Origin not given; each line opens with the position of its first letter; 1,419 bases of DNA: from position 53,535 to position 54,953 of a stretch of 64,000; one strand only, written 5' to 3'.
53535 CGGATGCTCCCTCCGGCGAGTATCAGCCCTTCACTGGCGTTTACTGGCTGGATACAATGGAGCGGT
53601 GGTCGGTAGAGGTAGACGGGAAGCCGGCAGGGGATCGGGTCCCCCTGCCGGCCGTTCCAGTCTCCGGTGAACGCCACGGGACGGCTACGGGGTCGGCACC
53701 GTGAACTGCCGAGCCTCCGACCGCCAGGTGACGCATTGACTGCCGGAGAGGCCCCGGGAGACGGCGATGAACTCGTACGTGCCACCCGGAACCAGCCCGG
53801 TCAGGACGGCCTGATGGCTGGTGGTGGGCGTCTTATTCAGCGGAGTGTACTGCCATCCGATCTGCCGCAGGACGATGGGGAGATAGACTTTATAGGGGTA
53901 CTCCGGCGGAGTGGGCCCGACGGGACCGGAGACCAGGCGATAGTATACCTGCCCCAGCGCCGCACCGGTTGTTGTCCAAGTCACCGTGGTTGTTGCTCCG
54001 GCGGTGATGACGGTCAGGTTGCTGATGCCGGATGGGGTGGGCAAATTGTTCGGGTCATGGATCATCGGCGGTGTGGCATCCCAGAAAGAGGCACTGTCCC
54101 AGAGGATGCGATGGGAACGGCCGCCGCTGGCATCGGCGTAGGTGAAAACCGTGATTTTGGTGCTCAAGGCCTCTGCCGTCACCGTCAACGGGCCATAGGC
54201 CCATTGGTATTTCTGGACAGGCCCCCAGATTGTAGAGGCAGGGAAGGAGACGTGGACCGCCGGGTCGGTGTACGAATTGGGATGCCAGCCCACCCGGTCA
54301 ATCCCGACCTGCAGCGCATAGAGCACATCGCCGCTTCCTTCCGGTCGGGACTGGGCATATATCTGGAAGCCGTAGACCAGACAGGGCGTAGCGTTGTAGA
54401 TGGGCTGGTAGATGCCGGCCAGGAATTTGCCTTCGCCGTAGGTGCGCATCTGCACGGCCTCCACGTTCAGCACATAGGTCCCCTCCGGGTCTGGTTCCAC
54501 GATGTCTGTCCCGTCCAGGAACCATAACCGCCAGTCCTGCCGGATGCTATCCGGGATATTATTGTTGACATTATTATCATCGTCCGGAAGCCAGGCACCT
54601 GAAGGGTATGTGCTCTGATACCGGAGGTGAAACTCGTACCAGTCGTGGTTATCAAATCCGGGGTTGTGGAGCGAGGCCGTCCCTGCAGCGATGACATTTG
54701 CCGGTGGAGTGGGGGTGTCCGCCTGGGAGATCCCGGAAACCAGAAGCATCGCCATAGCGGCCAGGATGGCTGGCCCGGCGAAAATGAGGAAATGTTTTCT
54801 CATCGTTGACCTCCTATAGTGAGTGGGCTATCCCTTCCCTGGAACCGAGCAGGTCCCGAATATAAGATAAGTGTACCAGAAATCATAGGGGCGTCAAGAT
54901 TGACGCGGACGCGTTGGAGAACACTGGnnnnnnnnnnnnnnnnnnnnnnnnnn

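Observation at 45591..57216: Tandem array of four PMT/ArnT-like GT39-type membrane glycosyltransferase paralogs interleaved with two secreted CBM/FN3-like paralogs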

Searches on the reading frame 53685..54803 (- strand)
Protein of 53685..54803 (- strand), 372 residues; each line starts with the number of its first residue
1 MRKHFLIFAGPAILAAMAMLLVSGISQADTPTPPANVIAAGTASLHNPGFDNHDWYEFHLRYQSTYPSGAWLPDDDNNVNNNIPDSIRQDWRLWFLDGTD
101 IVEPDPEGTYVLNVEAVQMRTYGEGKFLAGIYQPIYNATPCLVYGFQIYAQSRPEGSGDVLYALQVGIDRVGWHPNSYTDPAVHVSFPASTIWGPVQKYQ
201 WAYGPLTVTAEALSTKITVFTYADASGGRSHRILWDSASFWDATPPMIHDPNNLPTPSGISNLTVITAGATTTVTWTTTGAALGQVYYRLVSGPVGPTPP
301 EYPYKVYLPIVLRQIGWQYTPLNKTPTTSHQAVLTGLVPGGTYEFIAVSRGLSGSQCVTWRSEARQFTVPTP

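Call 4: search_protein_families(library=pfam, proteins=[window:53685-54803:-], max_evalue=0.1)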
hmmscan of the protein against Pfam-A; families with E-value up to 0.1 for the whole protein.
window:53685-54803:- (372 aa): 2 families
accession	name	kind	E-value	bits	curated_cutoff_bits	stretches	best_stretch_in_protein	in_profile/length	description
PF16656.11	Pur_ac_phosph_N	-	0.0001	23.2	30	1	268-368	11-92/93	Purple acid Phosphatase, N-terminal domain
PF10342.15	Kre9_KNH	-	0.059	14.6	24.6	0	263-297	5-39/94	Kre9/KNH-like N-terminal Ig-like domain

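Call 5: search_protein_families(library=ncbifam, proteins=[window:53685-54803:-], max_evalue=0.1)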
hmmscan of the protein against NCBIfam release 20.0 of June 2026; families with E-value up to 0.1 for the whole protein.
window:53685-54803:- (372 aa): 0 families

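Call 19: find_homologous_proteins(query=window:53685-54803:-, max_evalue=0.001)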
Query window:53685-54803:- (372 aa): 122 proteins with E <= 0.001 among 7344 candidates; the best 120 are listed.
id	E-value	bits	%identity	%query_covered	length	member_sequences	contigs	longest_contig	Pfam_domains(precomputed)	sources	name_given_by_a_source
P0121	2.3e-256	868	100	100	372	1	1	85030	-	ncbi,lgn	-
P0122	4.8e-224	762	87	99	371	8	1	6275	-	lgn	-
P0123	2.4e-215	733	85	99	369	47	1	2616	-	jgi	-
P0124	2.7e-214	730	83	99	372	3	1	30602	PF16656.12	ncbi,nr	ncbi:MAG: hypothetical protein RML46_07235 [Anaerolineae bacterium]|nr:hypothetical protein [Anaerol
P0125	1.1e-205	701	82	99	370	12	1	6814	PF16656.12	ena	-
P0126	2.1e-202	690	85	92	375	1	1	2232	PF16656.12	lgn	-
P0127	2.3e-200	684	79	99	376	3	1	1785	PF16656.12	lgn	-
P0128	1.8e-196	671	79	95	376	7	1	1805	-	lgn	-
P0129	6.3e-195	666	81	90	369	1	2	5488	-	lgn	-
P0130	1.6e-190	651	78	98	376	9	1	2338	-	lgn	-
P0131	1.5e-170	586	70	98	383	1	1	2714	PF16656.12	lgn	-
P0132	2.8e-150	519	50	87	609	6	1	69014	PF00041.28,PF16656.12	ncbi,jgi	-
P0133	5.4e-146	505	48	88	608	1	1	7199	-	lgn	-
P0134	7.4e-146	504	64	96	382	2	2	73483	PF16656.12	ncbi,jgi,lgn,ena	-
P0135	3.0e-145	502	64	98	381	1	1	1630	-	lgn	-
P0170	3.9e-106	374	51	92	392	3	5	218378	PF16656.12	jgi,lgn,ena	-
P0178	1.2e-103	365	49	99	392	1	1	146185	PF16656.12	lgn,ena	-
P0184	4.7e-100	354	49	91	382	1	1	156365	PF16656.12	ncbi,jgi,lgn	-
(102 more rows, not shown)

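Call 33: find_related_loci(query=A3, collection=genome_contigs, flank=10000)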
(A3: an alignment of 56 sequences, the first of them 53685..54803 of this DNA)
Query A3 (372 aa) in genome_contigs; peptide patterns used: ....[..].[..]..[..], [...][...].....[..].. (x = any residue, [..] = any of these).
65 stretches matched a pattern; 38 encode a relative of the query (tblastn E <= 1e-3); 38 distinct loci.
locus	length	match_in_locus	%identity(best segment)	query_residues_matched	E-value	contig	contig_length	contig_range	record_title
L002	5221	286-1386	85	1-369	0e+0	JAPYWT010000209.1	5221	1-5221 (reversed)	MAG: Thermoflexus sp. isolate RSWP15 scaffold_859_c2, whole genome shotgun sequence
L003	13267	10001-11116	85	1-372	0e+0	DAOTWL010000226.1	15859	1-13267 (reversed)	MAG TPA_asm: Anaerolineae bacterium isolate H13_138 k109_130739, whole genome shotgun sequence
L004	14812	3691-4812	85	1-369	0e+0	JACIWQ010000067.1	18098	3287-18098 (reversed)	MAG: Thermoflexales bacterium isolate MAG-30 Thermoflexales_E3_bin20_Scaffold_67, whole genome shotgun sequence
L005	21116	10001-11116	81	1-372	0e+0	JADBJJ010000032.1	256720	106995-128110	MAG: Chloroflexota bacterium isolate Tumba.bins.32 NODE_83_length_256720_cov_158.202, whole genome shotgun sequence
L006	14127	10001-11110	79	3-369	0e+0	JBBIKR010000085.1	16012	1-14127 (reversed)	MAG: Thermoflexales bacterium isolate QH2S170213_bin_190 NODE_3917_length_16012_cov_7.707652, whole genome shotgun seque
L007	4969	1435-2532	75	7-370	1e-179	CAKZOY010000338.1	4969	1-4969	MAG TPA_asm: uncultured Chloroflexi bacterium isolate SRR5214706_bin.33_CONCOCT_v1.1_MAG genome assembly, contig: ERZ174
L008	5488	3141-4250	52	1-369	7e-117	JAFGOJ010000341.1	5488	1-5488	MAG: Anaerolineae bacterium isolate Zod_Metabat.614 k87_5907729, whole genome shotgun sequence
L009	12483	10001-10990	58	34-367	1e-114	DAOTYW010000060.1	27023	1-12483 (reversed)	MAG TPA_asm: Anaerolineae bacterium isolate H33_435 k95_1090292, whole genome shotgun sequence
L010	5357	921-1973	56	14-367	5e-112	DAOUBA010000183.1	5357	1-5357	MAG TPA_asm: Anaerolineae bacterium isolate H67_700 k125_449158, whole genome shotgun sequence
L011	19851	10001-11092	52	1-372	1e-109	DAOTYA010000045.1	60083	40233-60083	MAG TPA_asm: Anaerolineae bacterium isolate H23_299 k115_257007, whole genome shotgun sequence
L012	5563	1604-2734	47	7-370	2e-104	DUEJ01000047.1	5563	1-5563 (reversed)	MAG TPA_asm: Thermoflexia bacterium isolate G713 Contig47, whole genome shotgun sequence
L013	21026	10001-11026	49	31-370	2e-102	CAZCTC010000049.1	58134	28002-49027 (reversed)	MAG TPA_asm: uncultured Anaerolineales bacterium isolate binchicken_co20_433 genome assembly, contig: NODE_1311_length_5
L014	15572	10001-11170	48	1-368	4e-101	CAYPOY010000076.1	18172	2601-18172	MAG TPA_asm: uncultured Anaerolineales bacterium isolate SRP214966_co5_314 genome assembly, contig: NODE_2512_length_181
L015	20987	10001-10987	53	31-368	1e-99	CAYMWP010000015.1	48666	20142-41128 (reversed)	MAG TPA_asm: uncultured Anaerolineales bacterium isolate binchicken_co334_151 genome assembly, contig: NODE_1070_length_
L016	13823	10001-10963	51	43-370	2e-98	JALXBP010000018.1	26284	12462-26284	MAG: Anaerolineae bacterium isolate T2_metabat2_scaf2bin.107 T2_NODE_1390_length_26284_cov_6.719693, whole genome shotgu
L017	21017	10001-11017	50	43-367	1e-96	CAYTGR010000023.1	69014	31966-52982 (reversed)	MAG TPA_asm: uncultured Anaerolineales bacterium isolate binchicken_co20_429 genome assembly, contig: NODE_1019_length_6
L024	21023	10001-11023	46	21-370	1e-86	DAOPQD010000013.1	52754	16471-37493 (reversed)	MAG TPA_asm: Anaerolineae bacterium isolate AMR_MDS_1531 NODE_819_length_52754_cov_46.807397, whole genome shotgun seque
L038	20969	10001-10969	47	44-368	6e-85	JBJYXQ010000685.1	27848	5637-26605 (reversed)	MAG: Anaerolineae bacterium isolate S5_7_050615r2r1_22 S5_7_050615r2r1_22_000000000685, whole genome shotgun sequence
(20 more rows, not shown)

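Call 46: search_protein_families(library=pfam, proteins=[L038:5993-7330:-, L017:483-1814:-, L024:3404-5200:-, L011:9917-12817:+], max_evalue=0.01)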
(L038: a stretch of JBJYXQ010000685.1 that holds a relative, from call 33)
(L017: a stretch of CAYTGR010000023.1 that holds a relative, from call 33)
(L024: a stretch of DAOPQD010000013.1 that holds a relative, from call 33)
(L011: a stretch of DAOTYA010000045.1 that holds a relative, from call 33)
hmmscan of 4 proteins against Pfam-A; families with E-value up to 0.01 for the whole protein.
L038:5993-7330:- (446 aa): 1 family
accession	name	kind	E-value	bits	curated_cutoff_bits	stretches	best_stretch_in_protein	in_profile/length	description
PF03781.23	FGE-sulfatase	-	8.2e-45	153.9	23.3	1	44-287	3-255/255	Sulfatase-modifying factor enzyme 1-like domain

L017:483-1814:- (444 aa): 1 family
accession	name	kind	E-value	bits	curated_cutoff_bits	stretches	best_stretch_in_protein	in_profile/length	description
PF03781.23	FGE-sulfatase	-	2.4e-51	175.3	23.3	1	54-287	4-255/255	Sulfatase-modifying factor enzyme 1-like domain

L024:3404-5200:- (599 aa): 1 family
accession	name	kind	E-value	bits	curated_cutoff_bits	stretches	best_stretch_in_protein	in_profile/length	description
PF03781.23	FGE-sulfatase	-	1.7e-45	156.1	23.3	1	199-441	4-255/255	Sulfatase-modifying factor enzyme 1-like domain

L011:9917-12817:+ (967 aa): 1 family
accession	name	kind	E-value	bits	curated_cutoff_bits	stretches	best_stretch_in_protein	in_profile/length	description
PF16656.11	Pur_ac_phosph_N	-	4.9e-05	24.3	30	1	304-389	11-93/93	Purple acid Phosphatase, N-terminal domain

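Call 47: predict_structure(alignment_id=A4)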
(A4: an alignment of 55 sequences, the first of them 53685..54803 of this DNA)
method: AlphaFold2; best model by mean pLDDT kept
length: 372 residues; sequences in the alignment: 55
mean_pLDDT: 88.7   pTM: 0.82
mean pLDDT of the five models: 88.7, 88.7, 87.7, 87.4, 87.3
residues with pLDDT >= 90: 284; 70-90: 40; 50-70: 21; < 50: 27
segments of 3 or more residues with pLDDT < 50: 1-9, 21-38
pLDDT, mean of each block of 10 residues (from residue 1): 43 54 42 43 91 92 95 91 89 97 96 96 94 97 98 95 99 96 96 98 98 98 95 97 95 96 95 97 97 80 73 77 97 94 97 97 97 83
secondary structure, 60 per line:
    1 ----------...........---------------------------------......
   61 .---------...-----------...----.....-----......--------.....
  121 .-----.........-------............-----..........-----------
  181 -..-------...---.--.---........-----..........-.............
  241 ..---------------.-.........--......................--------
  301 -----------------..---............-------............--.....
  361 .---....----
elements in order: H11-21 E55-57 H58-61 E71-73 E92-96 E102-107 E116-121 E127-135 E143-154 E160-169 E191-193 E204-211 E217-226 E231-242 E260-268 E271-292 E323-334 E342-353 E356-361 E365-368

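Call 49: fold_search(model_id=the predicted structure, library=pdb)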
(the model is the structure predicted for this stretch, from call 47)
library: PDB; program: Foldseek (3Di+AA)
matches with E <= 10: 1664; with E <= 0.001: 67
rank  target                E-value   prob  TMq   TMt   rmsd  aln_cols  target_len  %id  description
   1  2vtf_A                1.3e-06  1.00  0.25  0.16  12.6       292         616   12  X-ray crystal structure of the Endo-beta-N-acetylglucosaminidase from Arthrobacter protophormiae E173Q mutant reveals  (released 2009-03-31)
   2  2x10                  4.4e-06  1.00  0.24  0.19  31.9       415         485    9  Crystal structure of the complete EphA2 ectodomain (released 2010-03-16)
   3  4xup_F                5.1e-06  1.00  0.28  0.31  16.0       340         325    8  Structure of the N-terminal CBM22-1-CBM22-2 tandem domain from Paenibacillus barcinonensis Xyn10C (released 2015-06-03)
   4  4xup_D                5.4e-06  1.00  0.27  0.30  12.9       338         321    9  Structure of the N-terminal CBM22-1-CBM22-2 tandem domain from Paenibacillus barcinonensis Xyn10C (released 2015-06-03)
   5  3fhq_D                5.7e-06  1.00  0.23  0.15  12.7       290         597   11  Structure of endo-beta-N-acetylglucosaminidase A (released 2009-05-05)
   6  4xup_A                5.7e-06  1.00  0.29  0.33  12.6       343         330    8  Structure of the N-terminal CBM22-1-CBM22-2 tandem domain from Paenibacillus barcinonensis Xyn10C (released 2015-06-03)
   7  3fhq_A                7.0e-06  1.00  0.23  0.15  13.1       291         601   11  Structure of endo-beta-N-acetylglucosaminidase A (released 2009-05-05)
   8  3fhq_F                8.5e-06  1.00  0.23  0.16  12.8       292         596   11  Structure of endo-beta-N-acetylglucosaminidase A (released 2009-05-05)
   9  2vtf_B                9.0e-06  1.00  0.24  0.16  13.1       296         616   12  X-ray crystal structure of the Endo-beta-N-acetylglucosaminidase from Arthrobacter protophormiae E173Q mutant reveals  (released 2009-03-31)
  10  4xup_B                9.9e-06  1.00  0.27  0.31  17.3       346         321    8  Structure of the N-terminal CBM22-1-CBM22-2 tandem domain from Paenibacillus barcinonensis Xyn10C (released 2015-06-03)
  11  3fha_C                1.9e-05  1.00  0.24  0.16  12.7       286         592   12  Structure of endo-beta-N-acetylglucosaminidase A (released 2009-04-28)
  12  3fhq_B                2.0e-05  1.00  0.24  0.16  13.3       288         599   11  Structure of endo-beta-N-acetylglucosaminidase A (released 2009-05-05)
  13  2x11_A                2.4e-05  1.00  0.24  0.19  32.3       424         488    9  Crystal structure of the complete EphA2 ectodomain in complex with ephrin A5 receptor binding domain (released 2010-03-16)
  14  3fha_A                2.9e-05  1.00  0.24  0.16  12.9       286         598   12  Structure of endo-beta-N-acetylglucosaminidase A (released 2009-04-28)
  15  8a1a_A                3.4e-05  1.00  0.24  0.07  20.9       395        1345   13  Structure of a leucinostatin derivative determined by host lattice display : L1F11V1 construct (released 2022-12-07)
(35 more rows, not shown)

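Call 59: find_encoding_contigs(protein=P0170, flank=10000, max_places=1)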
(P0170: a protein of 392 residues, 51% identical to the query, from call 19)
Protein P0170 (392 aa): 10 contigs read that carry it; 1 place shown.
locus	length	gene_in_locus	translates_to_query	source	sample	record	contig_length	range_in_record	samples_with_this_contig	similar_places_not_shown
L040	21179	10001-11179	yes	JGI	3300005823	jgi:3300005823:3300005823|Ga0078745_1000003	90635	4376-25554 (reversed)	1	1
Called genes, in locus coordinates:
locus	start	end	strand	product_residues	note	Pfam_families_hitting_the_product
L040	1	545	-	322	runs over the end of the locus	PF00005:ABC_tran, PF13304:AAA_21 (weak), PF08352:oligo_HPY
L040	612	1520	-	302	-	PF12911:OppC_N, PF00528:BPD_transp_1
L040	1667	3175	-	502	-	PF01177:Asp_Glu_race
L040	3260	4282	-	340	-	PF19300:BPD_transp_1_N, PF00528:BPD_transp_1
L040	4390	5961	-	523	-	PF00496:SBP_bac_5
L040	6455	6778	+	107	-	-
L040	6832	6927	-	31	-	-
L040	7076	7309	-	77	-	-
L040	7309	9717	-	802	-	PF13231:PMT_2 (weak)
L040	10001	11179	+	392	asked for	PF16656:Pur_ac_phosph_N (weak)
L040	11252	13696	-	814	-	PF02366:PMT, PF13231:PMT_2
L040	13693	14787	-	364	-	PF02350:Epimerase_2, PF13579:Glyco_trans_4_4 (faint)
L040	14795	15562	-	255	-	PF00535:Glycos_transf_2, PF13641:Glyco_tranf_2_3 (weak)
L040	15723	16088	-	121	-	-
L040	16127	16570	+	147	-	-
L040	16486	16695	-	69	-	-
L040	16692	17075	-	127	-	-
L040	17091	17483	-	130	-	PF18480:DUF5615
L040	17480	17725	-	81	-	PF04255:DUF433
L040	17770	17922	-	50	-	-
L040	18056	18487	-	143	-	-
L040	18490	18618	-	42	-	-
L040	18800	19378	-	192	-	PF01613:Flavin_Reduct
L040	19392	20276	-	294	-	PF00656:Peptidase_C14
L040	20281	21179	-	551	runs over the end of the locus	PF08378:NERD, PF13538:UvrD_C_2 (weak)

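Call 60: find_encoding_contigs(protein=P0184, flank=10000, max_places=1)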
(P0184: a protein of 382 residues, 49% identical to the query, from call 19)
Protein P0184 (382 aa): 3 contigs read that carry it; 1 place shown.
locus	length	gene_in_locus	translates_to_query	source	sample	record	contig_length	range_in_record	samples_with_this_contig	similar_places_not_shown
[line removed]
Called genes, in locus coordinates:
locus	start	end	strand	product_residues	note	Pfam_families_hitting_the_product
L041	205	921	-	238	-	PF09359:VTC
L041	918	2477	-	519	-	-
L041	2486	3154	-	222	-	PF16316:DUF4956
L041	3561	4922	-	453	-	PF03781:FGE-sulfatase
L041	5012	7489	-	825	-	PF02366:PMT, PF13231:PMT_2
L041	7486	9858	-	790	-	PF13231:PMT_2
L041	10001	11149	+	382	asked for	PF16656:Pur_ac_phosph_N (faint)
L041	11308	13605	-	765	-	PF02366:PMT, PF13231:PMT_2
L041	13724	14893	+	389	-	PF13240:Zn_Ribbon_1 (weak), PF01476:LysM, PF23446:LysM1_NFP_LYK (faint), PF01476:LysM, PF23473:LysM3_LYK4_5 (weak)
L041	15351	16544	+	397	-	PF26549:Tricorn_N (faint), PF23381:Beta-prop_IFT122_1st (faint)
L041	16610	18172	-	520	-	PF00370:FGGY_N, PF02782:FGGY_C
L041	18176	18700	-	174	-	-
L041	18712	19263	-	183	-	PF00515:TPR_1 (faint), PF07719:TPR_2 (faint), PF13181:TPR_8 (faint), PF13374:TPR_10 (faint), PF13424:TPR_12 (weak), PF13431:TPR_17 (faint), PF14559:TPR_19 (faint), PF13428:TPR_14 (weak)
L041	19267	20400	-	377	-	PF24575:TPR_Slam (faint), PF13424:TPR_12, PF00515:TPR_1 (weak), PF13424:TPR_12 (weak), PF00515:TPR_1 (weak), PF07719:TPR_2 (weak), PF13428:TPR_14 (weak), PF14559:TPR_19, +6 more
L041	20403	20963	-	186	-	PF13302:Acetyltransf_3, PF13420:Acetyltransf_4, PF00583:Acetyltransf_1, PF13508:Acetyltransf_7 (weak)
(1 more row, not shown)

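Call 61: find_encoding_contigs(protein=P0178, flank=10000, max_places=1)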
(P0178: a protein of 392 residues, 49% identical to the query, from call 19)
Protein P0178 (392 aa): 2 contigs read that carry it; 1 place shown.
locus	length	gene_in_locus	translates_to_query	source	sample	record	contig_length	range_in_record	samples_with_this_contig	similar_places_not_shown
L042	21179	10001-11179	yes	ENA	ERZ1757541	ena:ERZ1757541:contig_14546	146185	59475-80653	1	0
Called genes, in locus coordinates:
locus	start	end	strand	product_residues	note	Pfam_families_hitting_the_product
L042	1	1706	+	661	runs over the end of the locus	PF13231:PMT_2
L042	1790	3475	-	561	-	PF08757:CotH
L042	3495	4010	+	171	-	-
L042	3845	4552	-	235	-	-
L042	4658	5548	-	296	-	-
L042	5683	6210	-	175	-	-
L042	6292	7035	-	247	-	PF09359:VTC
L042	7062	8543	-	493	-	-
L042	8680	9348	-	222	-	PF16316:DUF4956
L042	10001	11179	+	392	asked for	PF16656:Pur_ac_phosph_N (weak)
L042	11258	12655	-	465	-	-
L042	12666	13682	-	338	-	PF02366:PMT (weak), PF13231:PMT_2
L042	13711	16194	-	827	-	PF13231:PMT_2 (weak)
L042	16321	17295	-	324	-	-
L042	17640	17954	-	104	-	-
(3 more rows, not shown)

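Call 74: search_protein_representatives(alignment_id=A4)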
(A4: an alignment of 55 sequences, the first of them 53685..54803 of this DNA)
Query: 55 sequences, 384 profile positions. Proteins with E-value up to 0.001 (for the whole library): 2618; up to 1e-10: 501; up to 1e-30: 91. The best 150 are listed.
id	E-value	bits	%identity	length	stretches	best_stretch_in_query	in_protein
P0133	9.3e-222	752.2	-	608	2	47-383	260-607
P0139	6.5e-169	578.2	-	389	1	1-383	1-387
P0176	4.4e-160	549.2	-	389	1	1-383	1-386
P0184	2.3e-143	494.2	-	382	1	1-383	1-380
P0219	3.0e-140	483.9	-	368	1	39-383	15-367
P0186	5.9e-133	459.9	-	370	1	50-383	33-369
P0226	1.2e-131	455.6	-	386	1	1-382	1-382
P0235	4.8e-131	453.6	-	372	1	8-383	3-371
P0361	2.3e-125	434.9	-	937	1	8-381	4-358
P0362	3.5e-124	431.0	-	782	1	6-378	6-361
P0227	5.2e-124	430.4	-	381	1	16-383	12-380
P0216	5.3e-123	427.1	-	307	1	82-382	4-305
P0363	2.1e-121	421.9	-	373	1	5-382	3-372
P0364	2.3e-121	421.7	-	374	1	1-383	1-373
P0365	7.0e-112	390.5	-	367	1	1-383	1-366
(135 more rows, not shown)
